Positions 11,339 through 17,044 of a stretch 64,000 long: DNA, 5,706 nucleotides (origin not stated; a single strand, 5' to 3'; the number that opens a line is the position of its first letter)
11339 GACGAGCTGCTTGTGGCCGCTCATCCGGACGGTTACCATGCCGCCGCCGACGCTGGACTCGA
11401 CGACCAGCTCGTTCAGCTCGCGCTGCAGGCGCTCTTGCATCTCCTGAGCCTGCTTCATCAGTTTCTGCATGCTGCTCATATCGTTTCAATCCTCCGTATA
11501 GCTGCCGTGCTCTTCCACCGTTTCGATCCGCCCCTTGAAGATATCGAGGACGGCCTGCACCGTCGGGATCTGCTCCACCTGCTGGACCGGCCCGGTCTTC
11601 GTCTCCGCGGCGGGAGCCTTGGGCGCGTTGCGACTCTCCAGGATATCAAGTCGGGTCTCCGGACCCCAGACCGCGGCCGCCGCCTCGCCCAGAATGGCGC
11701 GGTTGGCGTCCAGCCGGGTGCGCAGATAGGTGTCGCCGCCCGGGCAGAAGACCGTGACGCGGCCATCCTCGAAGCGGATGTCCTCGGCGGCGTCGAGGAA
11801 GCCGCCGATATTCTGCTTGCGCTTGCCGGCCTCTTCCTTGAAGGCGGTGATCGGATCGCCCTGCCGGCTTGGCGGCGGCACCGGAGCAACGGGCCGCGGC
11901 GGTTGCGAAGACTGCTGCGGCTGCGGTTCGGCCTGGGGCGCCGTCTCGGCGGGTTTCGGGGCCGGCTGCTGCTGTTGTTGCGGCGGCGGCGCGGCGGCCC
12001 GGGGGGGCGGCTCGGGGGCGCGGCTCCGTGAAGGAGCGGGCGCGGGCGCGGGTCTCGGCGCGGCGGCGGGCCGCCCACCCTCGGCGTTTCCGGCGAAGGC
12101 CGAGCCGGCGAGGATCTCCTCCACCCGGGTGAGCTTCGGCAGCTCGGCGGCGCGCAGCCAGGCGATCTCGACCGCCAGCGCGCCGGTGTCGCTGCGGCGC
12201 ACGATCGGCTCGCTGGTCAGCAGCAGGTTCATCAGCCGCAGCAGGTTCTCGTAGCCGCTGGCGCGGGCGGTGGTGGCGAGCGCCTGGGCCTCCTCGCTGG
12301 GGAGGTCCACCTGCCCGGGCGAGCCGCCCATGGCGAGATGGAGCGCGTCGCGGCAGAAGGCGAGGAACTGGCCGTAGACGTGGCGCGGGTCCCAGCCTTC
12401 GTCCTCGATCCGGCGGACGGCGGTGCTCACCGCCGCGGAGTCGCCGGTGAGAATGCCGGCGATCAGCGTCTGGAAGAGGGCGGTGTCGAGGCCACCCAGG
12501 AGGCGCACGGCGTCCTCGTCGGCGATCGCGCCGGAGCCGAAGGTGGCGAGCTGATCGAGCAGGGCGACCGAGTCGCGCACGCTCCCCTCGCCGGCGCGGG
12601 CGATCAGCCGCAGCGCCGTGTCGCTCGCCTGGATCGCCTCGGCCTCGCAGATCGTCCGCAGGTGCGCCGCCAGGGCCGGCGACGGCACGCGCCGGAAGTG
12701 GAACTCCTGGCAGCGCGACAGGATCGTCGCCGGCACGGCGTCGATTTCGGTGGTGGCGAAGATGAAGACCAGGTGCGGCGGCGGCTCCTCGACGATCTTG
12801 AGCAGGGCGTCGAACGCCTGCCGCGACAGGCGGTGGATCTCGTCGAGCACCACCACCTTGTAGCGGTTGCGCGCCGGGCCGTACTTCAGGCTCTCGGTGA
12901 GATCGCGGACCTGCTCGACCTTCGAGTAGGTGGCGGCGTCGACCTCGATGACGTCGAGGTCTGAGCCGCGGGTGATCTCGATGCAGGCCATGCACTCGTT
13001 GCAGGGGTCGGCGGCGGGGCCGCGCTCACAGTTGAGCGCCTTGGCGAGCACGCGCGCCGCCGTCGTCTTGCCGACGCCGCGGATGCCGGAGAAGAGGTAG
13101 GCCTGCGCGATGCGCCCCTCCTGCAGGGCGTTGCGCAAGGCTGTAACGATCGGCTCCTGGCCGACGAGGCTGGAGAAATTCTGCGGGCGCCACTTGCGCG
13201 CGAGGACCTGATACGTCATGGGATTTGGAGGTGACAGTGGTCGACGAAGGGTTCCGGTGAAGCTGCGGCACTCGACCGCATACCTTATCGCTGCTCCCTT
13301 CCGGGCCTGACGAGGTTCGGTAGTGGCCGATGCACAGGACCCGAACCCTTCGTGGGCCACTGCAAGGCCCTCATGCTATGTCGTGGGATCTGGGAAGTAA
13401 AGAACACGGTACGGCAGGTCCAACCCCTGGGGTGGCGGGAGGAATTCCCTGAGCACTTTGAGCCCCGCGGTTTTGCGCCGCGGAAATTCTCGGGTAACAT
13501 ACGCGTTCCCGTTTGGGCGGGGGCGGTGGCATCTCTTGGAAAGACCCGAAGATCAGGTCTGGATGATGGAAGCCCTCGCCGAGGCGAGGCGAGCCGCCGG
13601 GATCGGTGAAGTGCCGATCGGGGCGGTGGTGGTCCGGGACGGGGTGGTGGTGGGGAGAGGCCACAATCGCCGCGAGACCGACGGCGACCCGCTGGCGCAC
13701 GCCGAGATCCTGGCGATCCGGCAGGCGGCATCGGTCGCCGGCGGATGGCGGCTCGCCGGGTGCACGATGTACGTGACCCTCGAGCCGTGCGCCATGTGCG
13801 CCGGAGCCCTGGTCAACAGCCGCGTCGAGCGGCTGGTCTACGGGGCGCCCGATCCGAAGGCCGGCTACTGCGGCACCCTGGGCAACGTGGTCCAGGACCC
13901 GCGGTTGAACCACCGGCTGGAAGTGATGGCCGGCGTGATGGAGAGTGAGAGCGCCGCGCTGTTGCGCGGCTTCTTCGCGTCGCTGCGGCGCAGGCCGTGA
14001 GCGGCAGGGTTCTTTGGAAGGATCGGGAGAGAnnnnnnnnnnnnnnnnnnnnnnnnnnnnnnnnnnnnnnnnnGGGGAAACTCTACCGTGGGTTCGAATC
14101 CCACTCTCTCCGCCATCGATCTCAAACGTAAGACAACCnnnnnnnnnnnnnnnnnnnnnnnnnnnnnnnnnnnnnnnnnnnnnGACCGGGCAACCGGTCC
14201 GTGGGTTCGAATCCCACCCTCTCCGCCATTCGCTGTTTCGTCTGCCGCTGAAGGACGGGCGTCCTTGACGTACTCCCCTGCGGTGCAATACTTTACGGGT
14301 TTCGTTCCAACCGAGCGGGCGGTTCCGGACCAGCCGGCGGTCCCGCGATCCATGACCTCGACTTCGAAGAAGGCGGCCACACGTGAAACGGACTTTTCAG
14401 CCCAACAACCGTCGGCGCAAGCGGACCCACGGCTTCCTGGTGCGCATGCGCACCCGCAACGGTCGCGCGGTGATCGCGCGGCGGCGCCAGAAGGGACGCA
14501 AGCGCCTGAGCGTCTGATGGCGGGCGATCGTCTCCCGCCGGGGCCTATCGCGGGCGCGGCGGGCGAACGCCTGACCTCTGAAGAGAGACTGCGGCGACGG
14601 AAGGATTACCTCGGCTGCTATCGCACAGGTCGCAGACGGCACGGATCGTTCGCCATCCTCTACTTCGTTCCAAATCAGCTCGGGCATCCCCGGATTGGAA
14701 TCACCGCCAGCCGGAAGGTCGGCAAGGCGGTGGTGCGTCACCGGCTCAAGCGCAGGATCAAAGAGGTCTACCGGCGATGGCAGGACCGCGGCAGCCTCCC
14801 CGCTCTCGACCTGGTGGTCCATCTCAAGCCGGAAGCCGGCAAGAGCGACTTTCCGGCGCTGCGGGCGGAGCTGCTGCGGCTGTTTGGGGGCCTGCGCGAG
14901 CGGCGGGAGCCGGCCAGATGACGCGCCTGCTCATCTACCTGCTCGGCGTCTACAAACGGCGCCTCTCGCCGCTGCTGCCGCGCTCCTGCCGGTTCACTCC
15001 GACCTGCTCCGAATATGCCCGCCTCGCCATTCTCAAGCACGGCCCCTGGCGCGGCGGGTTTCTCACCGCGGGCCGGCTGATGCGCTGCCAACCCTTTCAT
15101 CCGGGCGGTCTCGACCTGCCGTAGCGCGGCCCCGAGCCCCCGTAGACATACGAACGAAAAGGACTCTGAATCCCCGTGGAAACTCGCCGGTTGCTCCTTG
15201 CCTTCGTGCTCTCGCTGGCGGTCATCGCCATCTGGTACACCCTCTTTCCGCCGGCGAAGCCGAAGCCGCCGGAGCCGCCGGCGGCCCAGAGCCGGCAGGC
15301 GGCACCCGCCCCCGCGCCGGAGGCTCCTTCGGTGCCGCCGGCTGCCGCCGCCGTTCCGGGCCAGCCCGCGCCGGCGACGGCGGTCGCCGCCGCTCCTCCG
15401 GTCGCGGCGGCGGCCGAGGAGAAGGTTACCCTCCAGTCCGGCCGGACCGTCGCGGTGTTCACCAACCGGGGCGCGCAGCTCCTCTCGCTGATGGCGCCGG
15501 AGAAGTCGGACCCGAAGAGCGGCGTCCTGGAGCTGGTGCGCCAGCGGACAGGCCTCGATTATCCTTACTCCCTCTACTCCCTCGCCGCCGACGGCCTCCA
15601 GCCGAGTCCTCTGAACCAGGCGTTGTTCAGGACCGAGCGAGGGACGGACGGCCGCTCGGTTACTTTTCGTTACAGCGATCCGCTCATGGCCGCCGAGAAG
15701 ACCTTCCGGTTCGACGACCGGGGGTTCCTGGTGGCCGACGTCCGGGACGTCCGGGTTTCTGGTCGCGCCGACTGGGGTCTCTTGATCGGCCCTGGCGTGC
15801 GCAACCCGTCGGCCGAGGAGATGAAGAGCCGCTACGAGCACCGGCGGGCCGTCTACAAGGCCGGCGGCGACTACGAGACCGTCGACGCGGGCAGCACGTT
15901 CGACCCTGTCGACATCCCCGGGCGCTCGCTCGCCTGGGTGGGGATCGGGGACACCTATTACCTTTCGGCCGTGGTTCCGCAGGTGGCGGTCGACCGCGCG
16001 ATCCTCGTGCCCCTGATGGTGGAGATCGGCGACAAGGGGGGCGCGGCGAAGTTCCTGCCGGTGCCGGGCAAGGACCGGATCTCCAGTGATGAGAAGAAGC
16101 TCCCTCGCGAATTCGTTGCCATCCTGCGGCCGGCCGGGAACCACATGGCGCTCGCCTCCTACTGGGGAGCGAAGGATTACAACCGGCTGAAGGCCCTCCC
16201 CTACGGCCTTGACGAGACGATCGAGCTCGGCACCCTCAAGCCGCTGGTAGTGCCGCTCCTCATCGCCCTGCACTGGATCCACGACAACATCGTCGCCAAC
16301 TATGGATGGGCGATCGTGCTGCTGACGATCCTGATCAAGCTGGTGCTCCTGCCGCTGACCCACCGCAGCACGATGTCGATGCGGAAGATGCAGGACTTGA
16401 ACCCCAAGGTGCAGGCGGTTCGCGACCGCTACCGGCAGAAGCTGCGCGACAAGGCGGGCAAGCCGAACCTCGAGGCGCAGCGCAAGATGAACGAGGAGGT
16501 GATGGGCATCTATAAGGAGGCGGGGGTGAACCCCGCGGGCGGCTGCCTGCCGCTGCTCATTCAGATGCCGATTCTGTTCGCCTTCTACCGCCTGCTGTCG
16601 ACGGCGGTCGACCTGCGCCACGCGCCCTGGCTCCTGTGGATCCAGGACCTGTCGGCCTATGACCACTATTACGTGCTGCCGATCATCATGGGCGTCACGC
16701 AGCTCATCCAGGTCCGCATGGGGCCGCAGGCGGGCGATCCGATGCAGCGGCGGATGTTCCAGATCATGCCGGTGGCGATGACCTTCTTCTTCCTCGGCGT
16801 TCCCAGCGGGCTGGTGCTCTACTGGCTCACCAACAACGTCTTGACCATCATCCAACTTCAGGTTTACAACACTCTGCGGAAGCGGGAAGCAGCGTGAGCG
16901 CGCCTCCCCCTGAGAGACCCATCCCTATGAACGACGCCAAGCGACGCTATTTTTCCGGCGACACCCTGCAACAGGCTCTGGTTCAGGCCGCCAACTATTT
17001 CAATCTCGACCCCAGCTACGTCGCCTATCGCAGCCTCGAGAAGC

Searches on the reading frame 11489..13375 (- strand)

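Call 18: search_protein_families(library=ncbifam, proteins=[window:11489-13375:-])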
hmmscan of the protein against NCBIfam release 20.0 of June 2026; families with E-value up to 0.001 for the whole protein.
window:11489-13375:- (629 aa): 79 families (the best 25 are shown)
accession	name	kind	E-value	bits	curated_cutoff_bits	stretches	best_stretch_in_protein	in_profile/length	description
NF011526.0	PRK14965.1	equivalog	1e-141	473.7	670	1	53-622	1-575/578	DNA polymerase III subunits gamma and tau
NF006585.0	PRK09111.1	equivalog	3.4e-125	419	604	1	51-620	23-588/616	DNA polymerase III subunit gamma/tau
NF011512.0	PRK14950.1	equivalog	1.4e-119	400.9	593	1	53-504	1-451/585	DNA polymerase III subunits gamma and tau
NF004046.1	PRK05563.1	equivalog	7.6e-119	398.1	400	1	55-412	2-359/567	DNA polymerase III subunit gamma/tau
TIGR02397.1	dnaX_nterm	equivalog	9.1e-118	393.5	250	1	55-408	1-353/355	DNA polymerase III subunit gamma/tau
NF005942.0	PRK07994.1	equivalog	4e-112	376.4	613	1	53-505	1-453/655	DNA polymerase III subunit gamma/tau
NF011510.0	PRK14948.1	equivalog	6.8e-107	358.8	593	1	53-487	3-440/640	DNA polymerase III subunit gamma/tau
NF005846.3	PRK07764.1-6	equivalog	3.4e-101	340.2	625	1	58-511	2-473/628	DNA polymerase III subunit gamma and tau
NF004962.0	PRK06305.1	equivalog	4.5e-98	329.4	559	1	54-475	3-402/465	DNA polymerase III subunits gamma and tau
NF011514.0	PRK14953.1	equivalog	4.3e-96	322.7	536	1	53-424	1-366/488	DNA polymerase III subunits gamma and tau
NF006280.0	PRK08451.1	equivalog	4.1e-95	319.6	572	1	56-345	2-289/535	DNA polymerase III subunit gamma/tau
NF011513.0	PRK14952.1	equivalog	7e-94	315.9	737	1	57-486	2-441/596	DNA polymerase III subunits gamma/tau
NF005173.0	PRK06647.1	equivalog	9.2e-94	315.3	623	1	53-349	1-297/568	DNA polymerase III subunits gamma and tau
NF005844.0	PRK07764.1-3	equivalog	6.7e-91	306.3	964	1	58-522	3-468/841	DNA polymerase III subunit gamma and tau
NF011522.0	PRK14961.1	equivalog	9.9e-91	304.3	562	1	53-329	1-277/363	DNA polymerase III subunits gamma and tau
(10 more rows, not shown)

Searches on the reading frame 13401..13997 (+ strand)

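Call 36: search_protein_families(library=ncbifam, max_evalue=1e-8, proteins=[window:13401-13997:+])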
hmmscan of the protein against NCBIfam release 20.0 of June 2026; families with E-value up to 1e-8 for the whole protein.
window:13401-13997:+ (199 aa): 3 families
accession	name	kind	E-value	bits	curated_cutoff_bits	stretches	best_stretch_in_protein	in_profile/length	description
NF008113.2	PRK10860.1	equivalog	2.1e-49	167.5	150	1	50-197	6-153/165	tRNA adenosine(34) deaminase TadA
TIGR00326.1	eubact_ribD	equivalog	2.2e-15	56.7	156.35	1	55-197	1-138/343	bifunctional diaminohydroxyphosphoribosylaminopyrimidine deaminase/5-amino-6-(5-phosphoribosylamino)uracil reductase RibD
NF008052.0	PRK10786.1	equivalog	3.1e-14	52.5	500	1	50-196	2-143/367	bifunctional diaminohydroxyphosphoribosylaminopyrimidine deaminase/5-amino-6-(5-phosphoribosylamino)uracil reductase RibD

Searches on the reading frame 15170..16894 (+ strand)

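Call 18: search_protein_families(library=ncbifam, proteins=[window:15170-16894:+])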
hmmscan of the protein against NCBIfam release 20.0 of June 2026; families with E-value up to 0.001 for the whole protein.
window:15170-16894:+ (575 aa): 22 families
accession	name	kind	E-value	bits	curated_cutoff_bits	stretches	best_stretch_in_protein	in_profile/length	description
NF002357.0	PRK01318.2-4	equivalog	2.5e-86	290.5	479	1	304-572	266-518/532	membrane protein insertase YidC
NF002352.0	PRK01318.1-3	equivalog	1e-85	289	447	1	6-564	4-546/562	membrane protein insertase YidC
NF002353.0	PRK01318.1-4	equivalog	1.3e-74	251.9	365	1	4-567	4-573/596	membrane protein insertase YidC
NF002351.0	PRK01318.1-1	equivalog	1.8e-68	231.6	740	1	325-572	301-537/545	membrane protein insertase YidC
TIGR03592.1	yidC_oxa1_cterm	subfamily_domain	6.4e-62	209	84.3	1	377-565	1-188/191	membrane protein insertase YidC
NF002354.0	PRK01318.2-1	equivalog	1.9e-61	208.2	1094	1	324-568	300-532/548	membrane protein insertase YidC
NF002355.0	PRK01318.2-2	equivalog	2.6e-60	204.6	891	2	202-519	231-527/602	membrane protein insertase YidC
NF002356.0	PRK01318.2-3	equivalog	4.8e-49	167.3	460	1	324-566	310-571/627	membrane protein insertase YidC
NF002803.0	PRK02944.1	equivalog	4.7e-44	150.7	377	1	359-565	40-239/255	YidC family membrane integrase SpoIIIJ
NF002168.0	PRK01001.1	equivalog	3.9e-35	121.4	670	1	363-567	562-775/795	membrane protein insertase YidC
NF002359.0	PRK01318.2-6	equivalog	3.2e-34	118.2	600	1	327-561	328-572/624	membrane protein insertase YidC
NF002350.0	PRK01315.1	equivalog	4.3e-32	111.5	282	1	360-481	19-133/329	membrane protein insertase YidC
NF002358.0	PRK01318.2-5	equivalog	4.1e-31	108.4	605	1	357-566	321-534/545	membrane protein insertase YidC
TIGR03593.1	yidC_nterm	equivalog_domain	1.2e-30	107.3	58.25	1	5-372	1-360/363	membrane protein insertase YidC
NF002734.0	PRK02654.1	equivalog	8.3e-26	90.7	324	1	373-476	22-116/384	membrane protein insertase YidC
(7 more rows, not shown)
